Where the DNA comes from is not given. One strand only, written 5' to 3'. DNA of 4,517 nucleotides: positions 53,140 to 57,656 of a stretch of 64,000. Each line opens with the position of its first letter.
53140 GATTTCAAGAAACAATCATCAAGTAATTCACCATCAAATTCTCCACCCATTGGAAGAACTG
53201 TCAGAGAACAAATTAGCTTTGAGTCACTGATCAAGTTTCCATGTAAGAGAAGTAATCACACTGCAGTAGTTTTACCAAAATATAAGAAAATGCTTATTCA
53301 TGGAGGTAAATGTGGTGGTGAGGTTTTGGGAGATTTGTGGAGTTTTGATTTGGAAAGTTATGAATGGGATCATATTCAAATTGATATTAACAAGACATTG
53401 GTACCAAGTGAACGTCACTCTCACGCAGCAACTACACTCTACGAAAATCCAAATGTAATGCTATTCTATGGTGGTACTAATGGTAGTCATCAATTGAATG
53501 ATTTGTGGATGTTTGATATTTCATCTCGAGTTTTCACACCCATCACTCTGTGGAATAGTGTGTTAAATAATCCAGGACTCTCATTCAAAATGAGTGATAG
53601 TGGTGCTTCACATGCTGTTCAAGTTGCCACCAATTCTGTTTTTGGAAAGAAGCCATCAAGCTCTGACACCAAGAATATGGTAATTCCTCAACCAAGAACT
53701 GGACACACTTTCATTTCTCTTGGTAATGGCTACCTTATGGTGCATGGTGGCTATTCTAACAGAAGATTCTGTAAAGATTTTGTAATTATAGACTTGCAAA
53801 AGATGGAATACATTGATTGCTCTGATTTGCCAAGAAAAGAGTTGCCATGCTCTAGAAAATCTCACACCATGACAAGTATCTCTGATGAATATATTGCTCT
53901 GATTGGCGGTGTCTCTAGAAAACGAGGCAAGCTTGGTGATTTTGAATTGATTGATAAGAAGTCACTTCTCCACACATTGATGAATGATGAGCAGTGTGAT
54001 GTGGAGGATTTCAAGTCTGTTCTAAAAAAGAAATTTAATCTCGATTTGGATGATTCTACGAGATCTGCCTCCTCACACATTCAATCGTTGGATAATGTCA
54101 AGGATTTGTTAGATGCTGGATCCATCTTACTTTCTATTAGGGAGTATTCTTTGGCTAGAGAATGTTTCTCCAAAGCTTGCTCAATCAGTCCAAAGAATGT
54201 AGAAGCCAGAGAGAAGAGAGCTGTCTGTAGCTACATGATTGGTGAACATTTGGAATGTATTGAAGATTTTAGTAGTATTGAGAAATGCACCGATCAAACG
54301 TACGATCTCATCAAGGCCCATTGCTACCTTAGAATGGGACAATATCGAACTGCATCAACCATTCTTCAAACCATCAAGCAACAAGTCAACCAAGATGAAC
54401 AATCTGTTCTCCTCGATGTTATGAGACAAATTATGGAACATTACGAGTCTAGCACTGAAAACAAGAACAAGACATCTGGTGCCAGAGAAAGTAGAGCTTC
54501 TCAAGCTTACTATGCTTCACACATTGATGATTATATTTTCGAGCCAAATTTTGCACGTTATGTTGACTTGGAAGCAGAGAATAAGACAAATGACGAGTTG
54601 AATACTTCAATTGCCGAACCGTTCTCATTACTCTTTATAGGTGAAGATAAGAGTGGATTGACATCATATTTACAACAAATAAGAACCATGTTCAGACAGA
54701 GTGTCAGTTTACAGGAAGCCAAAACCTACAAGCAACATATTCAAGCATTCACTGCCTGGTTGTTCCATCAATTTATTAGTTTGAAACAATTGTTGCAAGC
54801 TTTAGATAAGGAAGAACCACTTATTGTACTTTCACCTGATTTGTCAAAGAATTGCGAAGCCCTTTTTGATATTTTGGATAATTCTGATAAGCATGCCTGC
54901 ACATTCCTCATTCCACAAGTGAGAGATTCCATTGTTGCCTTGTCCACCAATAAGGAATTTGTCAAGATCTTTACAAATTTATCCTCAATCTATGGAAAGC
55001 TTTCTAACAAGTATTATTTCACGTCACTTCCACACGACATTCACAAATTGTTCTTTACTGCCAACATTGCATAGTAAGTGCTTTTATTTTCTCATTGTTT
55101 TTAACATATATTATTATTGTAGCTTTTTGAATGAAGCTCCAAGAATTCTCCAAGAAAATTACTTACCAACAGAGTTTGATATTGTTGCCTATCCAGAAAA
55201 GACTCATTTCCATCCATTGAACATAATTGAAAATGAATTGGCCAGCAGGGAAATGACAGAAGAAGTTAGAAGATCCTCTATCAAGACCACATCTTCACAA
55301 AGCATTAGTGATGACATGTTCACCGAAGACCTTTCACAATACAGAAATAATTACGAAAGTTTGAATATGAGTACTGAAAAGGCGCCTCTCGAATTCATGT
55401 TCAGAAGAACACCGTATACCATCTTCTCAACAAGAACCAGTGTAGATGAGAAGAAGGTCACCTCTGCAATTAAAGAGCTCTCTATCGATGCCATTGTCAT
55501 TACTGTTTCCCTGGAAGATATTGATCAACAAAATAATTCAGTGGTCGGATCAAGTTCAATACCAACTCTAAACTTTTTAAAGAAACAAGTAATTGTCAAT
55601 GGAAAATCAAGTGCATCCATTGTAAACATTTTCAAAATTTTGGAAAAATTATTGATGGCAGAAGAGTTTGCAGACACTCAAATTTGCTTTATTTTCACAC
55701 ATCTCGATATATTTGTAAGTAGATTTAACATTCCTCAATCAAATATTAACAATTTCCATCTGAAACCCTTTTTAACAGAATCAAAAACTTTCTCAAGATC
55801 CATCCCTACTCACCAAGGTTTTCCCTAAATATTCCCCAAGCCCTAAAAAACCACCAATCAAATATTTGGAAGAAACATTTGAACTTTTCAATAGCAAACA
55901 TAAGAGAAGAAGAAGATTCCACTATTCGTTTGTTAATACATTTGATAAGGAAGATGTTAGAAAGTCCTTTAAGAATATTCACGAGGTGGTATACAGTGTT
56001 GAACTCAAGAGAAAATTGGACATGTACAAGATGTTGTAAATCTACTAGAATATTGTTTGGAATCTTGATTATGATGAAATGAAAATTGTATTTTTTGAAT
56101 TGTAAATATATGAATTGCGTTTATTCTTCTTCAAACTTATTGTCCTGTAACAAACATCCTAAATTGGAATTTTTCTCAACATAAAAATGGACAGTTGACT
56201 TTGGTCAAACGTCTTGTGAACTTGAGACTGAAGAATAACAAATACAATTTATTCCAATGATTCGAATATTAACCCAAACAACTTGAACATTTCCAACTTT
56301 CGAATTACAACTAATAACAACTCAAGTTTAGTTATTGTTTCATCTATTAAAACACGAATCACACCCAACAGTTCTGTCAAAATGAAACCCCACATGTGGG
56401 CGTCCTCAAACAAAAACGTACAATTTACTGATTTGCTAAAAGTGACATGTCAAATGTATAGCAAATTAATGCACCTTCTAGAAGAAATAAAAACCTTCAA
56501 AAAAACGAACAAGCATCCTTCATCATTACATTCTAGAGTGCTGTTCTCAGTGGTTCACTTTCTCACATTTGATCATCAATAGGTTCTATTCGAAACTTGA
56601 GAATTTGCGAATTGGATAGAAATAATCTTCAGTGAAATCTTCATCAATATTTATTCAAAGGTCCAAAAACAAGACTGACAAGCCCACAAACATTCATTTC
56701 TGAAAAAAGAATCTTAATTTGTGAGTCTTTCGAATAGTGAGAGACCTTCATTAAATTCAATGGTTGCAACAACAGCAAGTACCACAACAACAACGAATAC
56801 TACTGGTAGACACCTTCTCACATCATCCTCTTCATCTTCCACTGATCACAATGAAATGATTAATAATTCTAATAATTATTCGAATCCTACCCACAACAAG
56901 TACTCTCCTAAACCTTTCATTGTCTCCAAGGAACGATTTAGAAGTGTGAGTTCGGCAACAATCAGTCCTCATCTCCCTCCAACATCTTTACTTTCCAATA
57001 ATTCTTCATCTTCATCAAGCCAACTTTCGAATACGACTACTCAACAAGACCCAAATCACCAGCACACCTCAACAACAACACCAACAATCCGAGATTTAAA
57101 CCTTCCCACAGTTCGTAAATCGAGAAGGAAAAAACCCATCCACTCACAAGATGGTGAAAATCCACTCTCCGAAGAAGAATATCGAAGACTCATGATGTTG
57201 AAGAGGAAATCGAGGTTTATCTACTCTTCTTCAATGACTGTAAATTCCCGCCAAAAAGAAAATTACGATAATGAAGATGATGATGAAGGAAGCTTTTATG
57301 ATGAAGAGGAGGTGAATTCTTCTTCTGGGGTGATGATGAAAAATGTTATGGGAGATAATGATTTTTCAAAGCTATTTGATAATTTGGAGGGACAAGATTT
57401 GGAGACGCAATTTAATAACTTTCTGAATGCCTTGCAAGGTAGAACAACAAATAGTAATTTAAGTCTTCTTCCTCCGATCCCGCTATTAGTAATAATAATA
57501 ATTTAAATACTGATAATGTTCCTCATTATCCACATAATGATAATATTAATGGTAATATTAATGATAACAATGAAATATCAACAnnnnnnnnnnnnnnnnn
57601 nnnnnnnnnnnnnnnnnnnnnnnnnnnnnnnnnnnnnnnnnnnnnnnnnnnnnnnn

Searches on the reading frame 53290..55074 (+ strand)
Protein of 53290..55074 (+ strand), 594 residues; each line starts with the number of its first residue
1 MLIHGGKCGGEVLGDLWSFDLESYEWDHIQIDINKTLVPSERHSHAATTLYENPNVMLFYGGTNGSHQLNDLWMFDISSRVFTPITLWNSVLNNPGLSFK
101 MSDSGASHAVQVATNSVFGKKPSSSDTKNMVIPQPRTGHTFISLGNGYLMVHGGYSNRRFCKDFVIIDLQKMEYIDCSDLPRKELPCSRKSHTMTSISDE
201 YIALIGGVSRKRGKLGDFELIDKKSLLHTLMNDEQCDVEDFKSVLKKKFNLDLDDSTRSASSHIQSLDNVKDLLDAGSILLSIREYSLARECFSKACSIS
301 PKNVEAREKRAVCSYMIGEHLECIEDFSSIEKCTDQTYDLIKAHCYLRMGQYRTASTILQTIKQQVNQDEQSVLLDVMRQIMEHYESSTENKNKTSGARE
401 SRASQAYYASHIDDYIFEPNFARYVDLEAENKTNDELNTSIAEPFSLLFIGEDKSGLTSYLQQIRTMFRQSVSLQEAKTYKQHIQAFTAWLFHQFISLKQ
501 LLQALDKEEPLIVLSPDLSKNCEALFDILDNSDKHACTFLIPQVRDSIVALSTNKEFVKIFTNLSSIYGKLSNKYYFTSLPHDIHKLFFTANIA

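Call 3: search_protein_families(library=pfam, proteins=[window:53290-55074:+], max_evalue=0.01)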
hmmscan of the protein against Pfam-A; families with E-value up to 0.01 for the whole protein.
window:53290-55074:+ (594 aa): 17 families
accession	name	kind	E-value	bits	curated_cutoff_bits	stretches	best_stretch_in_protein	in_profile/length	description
PF24681.1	Kelch_KLHDC2_KLHL20_DRC7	-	4.2e-27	95.3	50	2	1-86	116-195/221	KLHDC2/KLHL20/DRC7 Kelch-repeats domain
PF13418.12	Kelch_4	-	1.4e-19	70.2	21.6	2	135-170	1-37/49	Galactose oxidase, central domain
PF13415.12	Kelch_3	-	3.2e-17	62.7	22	1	1-49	4-47/48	Galactose oxidase, central domain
PF24981.1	Beta-prop_ATRN-LZTR1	-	1.8e-15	57.4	50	2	2-91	2-88/289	Attractin/LZTR1 beta-propeller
PF13854.13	Kelch_HCF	-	1.5e-12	47.9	113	2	120-226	106-225/345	Host cell factor, Kelch-repeats domain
PF00503.26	G-alpha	-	5.5e-10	39.3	48.8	1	436-579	20-147/333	G-protein alpha subunit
PF13964.12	Kelch_6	-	6.6e-09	35.9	25.3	0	135-181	1-47/50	Kelch motif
PF01344.31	Kelch_1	-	1.5e-07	31.2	20.1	0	60-85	17-42/46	Kelch motif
PF12895.13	ANAPC3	-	3.6e-05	24.4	27.2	1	289-361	8-81/82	Anaphase-promoting complex, cyclosome, subunit 3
PF13181.12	TPR_8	-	0.00012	22.3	25.7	0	276-303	7-34/34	Tetratricopeptide repeat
PF00515.34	TPR_1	-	0.00029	21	27.8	0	277-303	8-34/34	Tetratricopeptide repeat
PF13431.12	TPR_17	-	0.0012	19.4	24.4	0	292-324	1-33/34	Tetratricopeptide repeat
PF07719.23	TPR_2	-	0.0016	18.8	27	0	276-303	7-34/34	Tetratricopeptide repeat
PF13428.12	TPR_14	-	0.002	19.1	23.5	0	273-311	4-42/44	Tetratricopeptide repeat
PF14863.12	Alkyl_sulf_dimr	-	0.0029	18.5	26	0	255-323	54-122/139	Alkyl sulfatase dimerisation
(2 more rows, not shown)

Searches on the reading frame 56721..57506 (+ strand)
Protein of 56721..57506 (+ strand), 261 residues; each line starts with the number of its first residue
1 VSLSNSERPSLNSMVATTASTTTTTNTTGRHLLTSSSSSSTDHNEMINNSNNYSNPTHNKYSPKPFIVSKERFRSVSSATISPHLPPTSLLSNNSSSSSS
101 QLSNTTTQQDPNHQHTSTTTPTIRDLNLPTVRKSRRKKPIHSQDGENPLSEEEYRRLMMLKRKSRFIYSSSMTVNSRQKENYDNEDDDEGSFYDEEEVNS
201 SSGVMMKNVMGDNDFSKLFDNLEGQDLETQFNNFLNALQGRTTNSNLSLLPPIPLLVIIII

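Call 3: search_protein_families(library=pfam, proteins=[window:56721-57506:+], max_evalue=0.01)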
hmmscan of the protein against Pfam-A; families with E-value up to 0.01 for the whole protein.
window:56721-57506:+ (261 aa): 0 families

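Call 43: search_protein_families(library=pfam, proteins=[window:56760-57503:+], max_evalue=1)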
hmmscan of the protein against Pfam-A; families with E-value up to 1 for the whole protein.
window:56760-57503:+ (248 aa): 0 families
